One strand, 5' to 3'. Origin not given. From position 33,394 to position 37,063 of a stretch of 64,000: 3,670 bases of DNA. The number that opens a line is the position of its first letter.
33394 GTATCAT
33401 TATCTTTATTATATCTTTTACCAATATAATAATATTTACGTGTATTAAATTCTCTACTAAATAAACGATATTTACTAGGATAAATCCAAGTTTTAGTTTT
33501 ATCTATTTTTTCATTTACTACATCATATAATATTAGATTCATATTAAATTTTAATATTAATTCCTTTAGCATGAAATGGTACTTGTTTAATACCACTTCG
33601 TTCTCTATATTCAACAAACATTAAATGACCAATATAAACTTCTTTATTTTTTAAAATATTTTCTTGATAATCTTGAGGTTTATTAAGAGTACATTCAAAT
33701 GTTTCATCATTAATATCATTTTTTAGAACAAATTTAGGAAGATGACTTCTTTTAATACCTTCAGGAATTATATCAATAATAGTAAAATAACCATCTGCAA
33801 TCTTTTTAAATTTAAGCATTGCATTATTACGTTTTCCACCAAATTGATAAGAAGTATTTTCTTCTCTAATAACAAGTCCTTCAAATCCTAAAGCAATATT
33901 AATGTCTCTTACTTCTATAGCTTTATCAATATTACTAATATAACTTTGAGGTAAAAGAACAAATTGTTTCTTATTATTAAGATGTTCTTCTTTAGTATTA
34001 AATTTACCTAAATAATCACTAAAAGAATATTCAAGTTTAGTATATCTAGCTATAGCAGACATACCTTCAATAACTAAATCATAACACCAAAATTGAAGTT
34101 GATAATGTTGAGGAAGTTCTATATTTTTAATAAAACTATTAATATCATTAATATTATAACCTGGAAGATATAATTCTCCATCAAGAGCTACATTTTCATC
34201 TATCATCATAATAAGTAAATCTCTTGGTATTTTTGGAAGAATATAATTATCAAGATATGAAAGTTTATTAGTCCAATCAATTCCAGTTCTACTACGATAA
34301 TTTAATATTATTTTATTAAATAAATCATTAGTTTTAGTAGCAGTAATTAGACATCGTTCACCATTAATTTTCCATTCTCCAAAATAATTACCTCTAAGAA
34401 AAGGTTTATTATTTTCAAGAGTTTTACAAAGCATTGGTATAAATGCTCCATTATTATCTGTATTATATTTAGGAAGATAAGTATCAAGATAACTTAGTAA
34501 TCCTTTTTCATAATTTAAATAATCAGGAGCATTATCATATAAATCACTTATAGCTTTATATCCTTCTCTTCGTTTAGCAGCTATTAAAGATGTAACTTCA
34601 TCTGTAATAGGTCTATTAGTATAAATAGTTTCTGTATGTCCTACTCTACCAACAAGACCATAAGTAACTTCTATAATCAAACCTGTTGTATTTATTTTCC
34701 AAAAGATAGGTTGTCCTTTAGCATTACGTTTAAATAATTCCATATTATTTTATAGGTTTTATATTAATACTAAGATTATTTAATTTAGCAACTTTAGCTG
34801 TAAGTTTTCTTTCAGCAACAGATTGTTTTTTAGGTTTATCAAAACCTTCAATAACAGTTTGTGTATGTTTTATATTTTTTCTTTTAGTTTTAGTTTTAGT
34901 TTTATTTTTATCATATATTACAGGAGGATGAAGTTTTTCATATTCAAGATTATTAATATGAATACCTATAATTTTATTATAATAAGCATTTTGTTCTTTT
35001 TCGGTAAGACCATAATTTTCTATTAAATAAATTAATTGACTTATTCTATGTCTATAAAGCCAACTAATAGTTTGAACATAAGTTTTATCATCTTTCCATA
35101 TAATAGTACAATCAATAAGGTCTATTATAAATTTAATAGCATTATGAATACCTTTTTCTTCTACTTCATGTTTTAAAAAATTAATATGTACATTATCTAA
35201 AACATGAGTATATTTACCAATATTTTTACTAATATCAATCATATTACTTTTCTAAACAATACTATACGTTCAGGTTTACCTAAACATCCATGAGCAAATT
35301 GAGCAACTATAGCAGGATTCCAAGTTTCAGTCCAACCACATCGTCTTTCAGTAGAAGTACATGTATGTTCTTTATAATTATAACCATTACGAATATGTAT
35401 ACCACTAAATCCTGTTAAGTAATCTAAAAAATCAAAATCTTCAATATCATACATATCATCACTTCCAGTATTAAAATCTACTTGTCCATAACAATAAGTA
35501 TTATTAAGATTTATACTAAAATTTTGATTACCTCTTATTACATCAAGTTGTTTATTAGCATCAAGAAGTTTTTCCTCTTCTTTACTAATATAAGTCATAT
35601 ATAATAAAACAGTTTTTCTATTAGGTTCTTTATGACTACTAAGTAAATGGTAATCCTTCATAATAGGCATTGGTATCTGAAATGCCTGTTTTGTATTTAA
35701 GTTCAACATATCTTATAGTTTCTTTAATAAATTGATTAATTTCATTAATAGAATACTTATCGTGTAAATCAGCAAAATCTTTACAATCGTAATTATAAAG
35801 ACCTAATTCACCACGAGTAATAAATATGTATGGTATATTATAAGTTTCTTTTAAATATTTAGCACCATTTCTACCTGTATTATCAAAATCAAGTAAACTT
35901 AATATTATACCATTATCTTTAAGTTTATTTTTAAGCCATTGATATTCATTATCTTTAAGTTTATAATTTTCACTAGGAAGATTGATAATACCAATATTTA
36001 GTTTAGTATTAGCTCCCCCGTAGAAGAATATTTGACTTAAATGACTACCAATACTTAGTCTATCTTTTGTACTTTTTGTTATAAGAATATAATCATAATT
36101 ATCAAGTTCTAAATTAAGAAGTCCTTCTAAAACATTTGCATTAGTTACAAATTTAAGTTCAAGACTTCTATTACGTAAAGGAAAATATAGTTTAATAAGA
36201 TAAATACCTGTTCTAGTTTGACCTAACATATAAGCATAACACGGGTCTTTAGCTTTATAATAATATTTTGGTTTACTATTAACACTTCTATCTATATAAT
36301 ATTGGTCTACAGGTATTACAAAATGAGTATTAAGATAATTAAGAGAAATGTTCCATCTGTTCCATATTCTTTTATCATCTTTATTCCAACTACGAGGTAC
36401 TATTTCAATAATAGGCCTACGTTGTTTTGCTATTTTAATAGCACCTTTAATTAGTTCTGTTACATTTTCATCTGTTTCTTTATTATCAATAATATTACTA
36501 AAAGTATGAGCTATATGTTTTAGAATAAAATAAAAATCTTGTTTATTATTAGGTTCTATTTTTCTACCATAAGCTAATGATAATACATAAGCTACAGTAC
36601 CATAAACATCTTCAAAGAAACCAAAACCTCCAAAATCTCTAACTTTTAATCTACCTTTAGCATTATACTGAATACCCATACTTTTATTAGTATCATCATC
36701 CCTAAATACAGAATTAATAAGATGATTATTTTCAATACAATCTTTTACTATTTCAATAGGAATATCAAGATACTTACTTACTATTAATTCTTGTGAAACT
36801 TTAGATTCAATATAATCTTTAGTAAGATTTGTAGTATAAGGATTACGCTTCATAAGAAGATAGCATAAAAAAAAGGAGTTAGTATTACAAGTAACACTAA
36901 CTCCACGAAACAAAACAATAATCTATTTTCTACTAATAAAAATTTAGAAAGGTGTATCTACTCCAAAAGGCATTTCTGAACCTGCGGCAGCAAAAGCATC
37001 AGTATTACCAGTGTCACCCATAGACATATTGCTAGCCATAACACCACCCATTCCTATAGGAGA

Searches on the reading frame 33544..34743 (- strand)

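Call 32: search_protein_families(library=phrogs, proteins=[window:33544-34743:-], max_evalue=0.001)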
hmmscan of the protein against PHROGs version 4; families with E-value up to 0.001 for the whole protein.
window:33544-34743:- (399 aa): 1 family
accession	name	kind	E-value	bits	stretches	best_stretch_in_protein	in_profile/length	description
phrog_114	-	DNA, RNA and nucleotide metabolism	1.1e-32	114.4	1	97-395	217-495/634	ATP-dependent DNA ligase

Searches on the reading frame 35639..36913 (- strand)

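Call 32: search_protein_families(library=phrogs, proteins=[window:35639-36913:-], max_evalue=0.001)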
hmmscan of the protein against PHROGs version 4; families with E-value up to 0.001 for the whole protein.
window:35639-36913:- (424 aa): 1 family
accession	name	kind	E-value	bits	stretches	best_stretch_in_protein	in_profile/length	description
phrog_12622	-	DNA, RNA and nucleotide metabolism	6.8e-65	220.7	2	20-288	16-269/415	DNA primase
